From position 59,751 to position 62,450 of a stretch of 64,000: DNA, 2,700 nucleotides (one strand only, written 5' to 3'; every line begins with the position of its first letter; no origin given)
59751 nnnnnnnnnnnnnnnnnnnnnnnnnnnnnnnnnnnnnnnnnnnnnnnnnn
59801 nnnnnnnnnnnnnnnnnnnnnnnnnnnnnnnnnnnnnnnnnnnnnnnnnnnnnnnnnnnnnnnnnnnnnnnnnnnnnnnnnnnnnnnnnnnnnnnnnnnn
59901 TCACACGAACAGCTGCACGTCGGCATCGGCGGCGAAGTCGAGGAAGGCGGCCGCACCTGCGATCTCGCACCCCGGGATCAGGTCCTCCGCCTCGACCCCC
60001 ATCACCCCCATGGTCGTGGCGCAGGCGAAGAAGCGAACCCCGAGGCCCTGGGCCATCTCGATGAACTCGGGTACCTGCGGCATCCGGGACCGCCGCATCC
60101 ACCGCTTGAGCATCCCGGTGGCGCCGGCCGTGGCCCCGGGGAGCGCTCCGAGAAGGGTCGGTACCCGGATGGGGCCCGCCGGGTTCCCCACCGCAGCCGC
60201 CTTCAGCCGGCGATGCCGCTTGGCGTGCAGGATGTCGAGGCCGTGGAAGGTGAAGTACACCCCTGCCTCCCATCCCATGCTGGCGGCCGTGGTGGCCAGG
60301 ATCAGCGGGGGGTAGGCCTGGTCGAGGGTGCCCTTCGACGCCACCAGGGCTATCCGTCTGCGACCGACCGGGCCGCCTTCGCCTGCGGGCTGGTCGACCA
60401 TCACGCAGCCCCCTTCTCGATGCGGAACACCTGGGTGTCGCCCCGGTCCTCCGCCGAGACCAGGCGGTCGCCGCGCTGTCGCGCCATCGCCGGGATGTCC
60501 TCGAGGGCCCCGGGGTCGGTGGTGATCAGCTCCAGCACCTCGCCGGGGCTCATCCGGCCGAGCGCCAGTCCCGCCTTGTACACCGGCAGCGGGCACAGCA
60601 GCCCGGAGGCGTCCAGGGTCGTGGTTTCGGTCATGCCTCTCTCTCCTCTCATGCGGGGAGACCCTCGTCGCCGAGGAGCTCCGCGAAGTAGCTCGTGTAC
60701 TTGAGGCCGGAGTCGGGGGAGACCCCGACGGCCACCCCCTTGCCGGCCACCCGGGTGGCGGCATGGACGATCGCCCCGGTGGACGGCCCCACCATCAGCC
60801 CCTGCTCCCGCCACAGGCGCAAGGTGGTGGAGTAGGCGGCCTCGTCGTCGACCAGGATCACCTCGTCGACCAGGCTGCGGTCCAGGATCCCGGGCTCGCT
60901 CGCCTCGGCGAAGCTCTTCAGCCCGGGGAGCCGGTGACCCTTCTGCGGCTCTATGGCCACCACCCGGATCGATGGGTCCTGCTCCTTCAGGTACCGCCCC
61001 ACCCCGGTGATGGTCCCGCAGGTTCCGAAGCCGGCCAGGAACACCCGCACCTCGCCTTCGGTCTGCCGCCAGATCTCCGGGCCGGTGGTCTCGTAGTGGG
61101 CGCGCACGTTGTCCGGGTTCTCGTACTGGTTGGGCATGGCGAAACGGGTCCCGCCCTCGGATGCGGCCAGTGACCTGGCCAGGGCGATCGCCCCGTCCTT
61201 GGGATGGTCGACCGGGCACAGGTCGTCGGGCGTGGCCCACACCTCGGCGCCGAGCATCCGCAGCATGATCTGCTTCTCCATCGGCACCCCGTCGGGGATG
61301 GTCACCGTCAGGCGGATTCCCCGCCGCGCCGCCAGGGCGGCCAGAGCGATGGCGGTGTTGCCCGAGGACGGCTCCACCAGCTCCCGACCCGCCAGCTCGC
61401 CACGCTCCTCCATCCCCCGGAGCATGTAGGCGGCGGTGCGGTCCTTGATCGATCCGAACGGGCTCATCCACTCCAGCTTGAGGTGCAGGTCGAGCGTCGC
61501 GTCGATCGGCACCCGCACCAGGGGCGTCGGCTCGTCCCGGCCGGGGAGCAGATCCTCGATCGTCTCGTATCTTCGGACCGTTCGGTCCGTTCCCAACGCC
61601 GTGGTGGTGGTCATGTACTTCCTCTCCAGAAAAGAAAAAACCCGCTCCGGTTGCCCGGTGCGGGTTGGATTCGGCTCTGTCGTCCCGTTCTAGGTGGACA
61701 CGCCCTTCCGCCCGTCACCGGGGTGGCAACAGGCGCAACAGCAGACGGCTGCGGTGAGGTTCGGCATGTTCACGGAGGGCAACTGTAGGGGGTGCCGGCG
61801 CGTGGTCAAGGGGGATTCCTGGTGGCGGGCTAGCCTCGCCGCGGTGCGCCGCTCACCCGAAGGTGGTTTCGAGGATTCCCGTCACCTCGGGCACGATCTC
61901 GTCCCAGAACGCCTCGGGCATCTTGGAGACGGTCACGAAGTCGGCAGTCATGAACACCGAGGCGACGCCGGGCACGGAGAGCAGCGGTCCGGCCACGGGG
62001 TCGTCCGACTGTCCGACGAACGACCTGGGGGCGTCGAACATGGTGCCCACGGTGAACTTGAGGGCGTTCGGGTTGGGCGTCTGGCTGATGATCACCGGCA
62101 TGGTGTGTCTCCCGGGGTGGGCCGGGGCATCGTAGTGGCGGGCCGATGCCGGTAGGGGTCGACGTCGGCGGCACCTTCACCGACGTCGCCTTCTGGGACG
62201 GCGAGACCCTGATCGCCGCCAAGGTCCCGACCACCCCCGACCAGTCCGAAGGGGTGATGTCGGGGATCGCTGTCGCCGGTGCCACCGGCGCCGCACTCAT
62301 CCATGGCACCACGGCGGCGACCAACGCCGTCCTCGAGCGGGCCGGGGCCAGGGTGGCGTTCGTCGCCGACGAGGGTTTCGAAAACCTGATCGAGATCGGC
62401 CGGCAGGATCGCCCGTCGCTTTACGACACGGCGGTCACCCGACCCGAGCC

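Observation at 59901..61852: Long structured leader with a terminator abutting the RBS of a CysM-like gene that is coupled to TusA and DsrE-like sulfur-relay genes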

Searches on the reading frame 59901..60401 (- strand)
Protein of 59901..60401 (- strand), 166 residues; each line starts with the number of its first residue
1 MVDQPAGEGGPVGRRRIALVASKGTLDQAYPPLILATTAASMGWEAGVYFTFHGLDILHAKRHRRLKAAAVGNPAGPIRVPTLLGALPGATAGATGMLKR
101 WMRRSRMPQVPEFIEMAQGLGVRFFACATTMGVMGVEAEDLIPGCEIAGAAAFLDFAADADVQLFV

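Call 8: search_protein_families(library=pfam, proteins=[window:59901-60401:-])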
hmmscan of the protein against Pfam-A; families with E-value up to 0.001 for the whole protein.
window:59901-60401:- (166 aa): 2 families
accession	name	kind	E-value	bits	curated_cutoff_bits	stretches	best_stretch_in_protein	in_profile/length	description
PF13686.11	DrsE_2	-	6.7e-40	137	25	1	16-165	4-156/156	DsrE/DsrF/DrsH-like family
PF02635.20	DsrE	-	1.1e-07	32.5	22.7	1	105-162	55-112/116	DsrE/DsrF-like family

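Call 9: search_protein_families(library=ncbifam, proteins=[window:59901-60401:-])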
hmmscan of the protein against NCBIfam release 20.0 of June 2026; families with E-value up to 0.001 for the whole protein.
window:59901-60401:- (166 aa): 1 family
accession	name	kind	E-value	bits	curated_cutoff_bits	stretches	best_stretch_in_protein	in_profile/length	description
NF047629.1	SulfCarrDsrE2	equivalog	5.7e-40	137.1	210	1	15-166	4-159/159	sulfur carrier protein DsrE2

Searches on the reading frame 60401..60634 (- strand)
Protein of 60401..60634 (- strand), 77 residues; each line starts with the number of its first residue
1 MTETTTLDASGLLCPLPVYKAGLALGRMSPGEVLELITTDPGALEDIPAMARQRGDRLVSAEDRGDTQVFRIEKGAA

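Call 8: search_protein_families(library=pfam, proteins=[window:60401-60634:-])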
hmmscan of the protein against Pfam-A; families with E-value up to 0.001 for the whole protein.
window:60401-60634:- (77 aa): 1 family
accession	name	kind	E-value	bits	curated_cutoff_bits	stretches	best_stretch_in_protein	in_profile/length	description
PF01206.22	TusA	-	2.3e-20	72.6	28.6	1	6-74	2-70/70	Sulfurtransferase TusA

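Call 9: search_protein_families(library=ncbifam, proteins=[window:60401-60634:-])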
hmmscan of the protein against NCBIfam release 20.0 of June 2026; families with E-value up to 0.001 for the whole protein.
window:60401-60634:- (77 aa): 3 families
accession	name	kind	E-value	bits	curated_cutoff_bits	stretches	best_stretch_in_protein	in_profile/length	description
NF001423.0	PRK00299.1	equivalog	4.1e-10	39.4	78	1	3-75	8-80/82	sulfurtransferase TusA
NF008242.0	PRK11018.1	equivalog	2e-09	37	79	1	3-73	7-77/78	sulfurtransferase-like selenium metabolism protein YedF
TIGR03527.1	selenium_YedF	equivalog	0.00013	21.9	110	1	7-72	1-66/194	sulfurtransferase-like selenium metabolism protein YedF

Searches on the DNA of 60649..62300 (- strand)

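Call 3: search_rna_families(source=window, start=61300, end=62300, threshold=evalue, max_evalue=10, show_alignments=3)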
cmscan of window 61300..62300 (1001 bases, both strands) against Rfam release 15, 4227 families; matches with E-value up to 10: 7.
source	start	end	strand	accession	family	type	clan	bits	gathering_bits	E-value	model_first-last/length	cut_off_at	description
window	62134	62194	-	RF03314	mir-1908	Gene; miRNA;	-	21.4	82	2.1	1-73/73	no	mir-1908 microRNA precursor family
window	62142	62193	+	RF01059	mir-598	Gene; miRNA;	-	20.8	69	0.18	1-80/80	no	mir-598 microRNA precursor family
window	62164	62231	-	RF03207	mir-3960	Gene; miRNA;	-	18.8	73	9.1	1-73/73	no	mir-3960 microRNA precursor family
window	61385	61416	-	RF01905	HOTAIR_2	Gene; lncRNA;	-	13.9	60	1.6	1-69/69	no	HOTAIR conserved region 2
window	61632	61700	-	RF02278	Betaproteobacteria_toxic_sRNA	Gene; sRNA;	-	13.8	50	8.8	1-64/64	no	Betaproteobacteria toxic small RNA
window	61632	61724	-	RF02837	anti-hemB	Gene; sRNA;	-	13.1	49.5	4.9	1-81/81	no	Burkholderia RNA 7 (anti-hemB)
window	61640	61747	-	RF00627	P15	Gene;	-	13.1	70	5.6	1-119/119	no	Pseudomonas sRNA P15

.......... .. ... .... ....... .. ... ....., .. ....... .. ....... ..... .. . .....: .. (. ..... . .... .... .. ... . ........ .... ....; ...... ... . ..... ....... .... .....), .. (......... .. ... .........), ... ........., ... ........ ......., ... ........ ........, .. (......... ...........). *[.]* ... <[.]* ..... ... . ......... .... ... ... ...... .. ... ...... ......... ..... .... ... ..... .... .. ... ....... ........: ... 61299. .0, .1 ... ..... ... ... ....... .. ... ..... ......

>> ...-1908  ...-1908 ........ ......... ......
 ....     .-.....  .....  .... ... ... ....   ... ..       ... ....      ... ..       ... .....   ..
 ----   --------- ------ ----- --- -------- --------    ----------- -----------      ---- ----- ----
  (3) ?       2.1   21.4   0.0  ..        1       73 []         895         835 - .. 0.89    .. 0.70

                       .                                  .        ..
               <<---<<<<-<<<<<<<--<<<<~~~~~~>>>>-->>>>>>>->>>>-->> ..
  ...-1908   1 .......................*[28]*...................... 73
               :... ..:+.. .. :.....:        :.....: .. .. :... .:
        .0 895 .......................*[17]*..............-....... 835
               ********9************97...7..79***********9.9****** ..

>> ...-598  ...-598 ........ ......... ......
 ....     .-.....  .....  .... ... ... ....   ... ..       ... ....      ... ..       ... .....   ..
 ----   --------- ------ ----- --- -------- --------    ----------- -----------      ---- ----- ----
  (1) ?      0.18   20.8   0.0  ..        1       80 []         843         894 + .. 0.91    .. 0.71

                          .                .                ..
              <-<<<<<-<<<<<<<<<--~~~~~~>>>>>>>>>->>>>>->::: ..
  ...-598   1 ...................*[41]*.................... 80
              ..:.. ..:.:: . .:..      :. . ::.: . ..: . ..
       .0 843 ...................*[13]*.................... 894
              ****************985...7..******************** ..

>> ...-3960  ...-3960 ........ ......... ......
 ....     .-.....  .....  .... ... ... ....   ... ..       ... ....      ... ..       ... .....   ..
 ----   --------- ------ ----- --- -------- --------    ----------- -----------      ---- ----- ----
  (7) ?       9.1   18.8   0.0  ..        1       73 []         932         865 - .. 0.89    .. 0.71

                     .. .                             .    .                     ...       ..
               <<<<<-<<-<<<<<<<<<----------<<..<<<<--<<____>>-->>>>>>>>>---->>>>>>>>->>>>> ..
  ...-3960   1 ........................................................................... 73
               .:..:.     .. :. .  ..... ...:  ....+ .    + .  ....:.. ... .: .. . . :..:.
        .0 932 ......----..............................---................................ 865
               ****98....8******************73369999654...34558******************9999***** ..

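Call 48: search_rna_families(sources=[L001, L002, L003, L005, L010, L016, L019, L022, L025, L043, L059, L067, L076], threshold=gathering)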
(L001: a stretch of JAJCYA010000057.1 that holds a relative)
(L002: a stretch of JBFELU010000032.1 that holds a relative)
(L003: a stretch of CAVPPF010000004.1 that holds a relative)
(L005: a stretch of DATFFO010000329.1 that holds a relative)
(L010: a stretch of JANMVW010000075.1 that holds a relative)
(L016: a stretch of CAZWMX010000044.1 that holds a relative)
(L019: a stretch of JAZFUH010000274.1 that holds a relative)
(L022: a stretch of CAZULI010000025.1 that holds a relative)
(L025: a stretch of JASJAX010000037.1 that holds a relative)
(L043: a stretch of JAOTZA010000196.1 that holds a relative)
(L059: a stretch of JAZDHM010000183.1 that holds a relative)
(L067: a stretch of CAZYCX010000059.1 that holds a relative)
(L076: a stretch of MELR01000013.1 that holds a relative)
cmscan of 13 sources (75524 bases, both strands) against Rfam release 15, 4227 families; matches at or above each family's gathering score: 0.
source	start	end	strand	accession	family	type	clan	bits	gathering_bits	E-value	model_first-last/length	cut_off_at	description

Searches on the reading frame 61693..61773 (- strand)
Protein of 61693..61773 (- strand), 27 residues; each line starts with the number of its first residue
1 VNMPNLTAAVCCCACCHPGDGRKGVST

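Call 63: search_protein_families(library=ncbifam, proteins=[window:61693-61773:-], max_evalue=10)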
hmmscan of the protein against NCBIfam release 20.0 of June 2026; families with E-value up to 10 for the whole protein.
seq(27 aa): 0 families

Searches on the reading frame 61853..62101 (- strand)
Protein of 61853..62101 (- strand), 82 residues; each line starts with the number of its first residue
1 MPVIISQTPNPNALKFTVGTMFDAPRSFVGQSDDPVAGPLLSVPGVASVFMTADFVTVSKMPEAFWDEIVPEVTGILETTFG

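Call 8: search_protein_families(library=pfam, proteins=[window:61853-62101:-])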
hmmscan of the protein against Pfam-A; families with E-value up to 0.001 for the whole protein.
window:61853-62101:- (82 aa): 1 family
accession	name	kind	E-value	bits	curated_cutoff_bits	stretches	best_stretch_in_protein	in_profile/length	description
PF08712.16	Nfu_N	-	4.1e-18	65.6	27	1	5-81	3-85/88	Scaffold protein Nfu/NifU N terminal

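Call 9: search_protein_families(library=ncbifam, proteins=[window:61853-62101:-])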
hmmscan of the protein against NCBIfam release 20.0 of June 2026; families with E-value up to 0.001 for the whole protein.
window:61853-62101:- (82 aa): 0 families
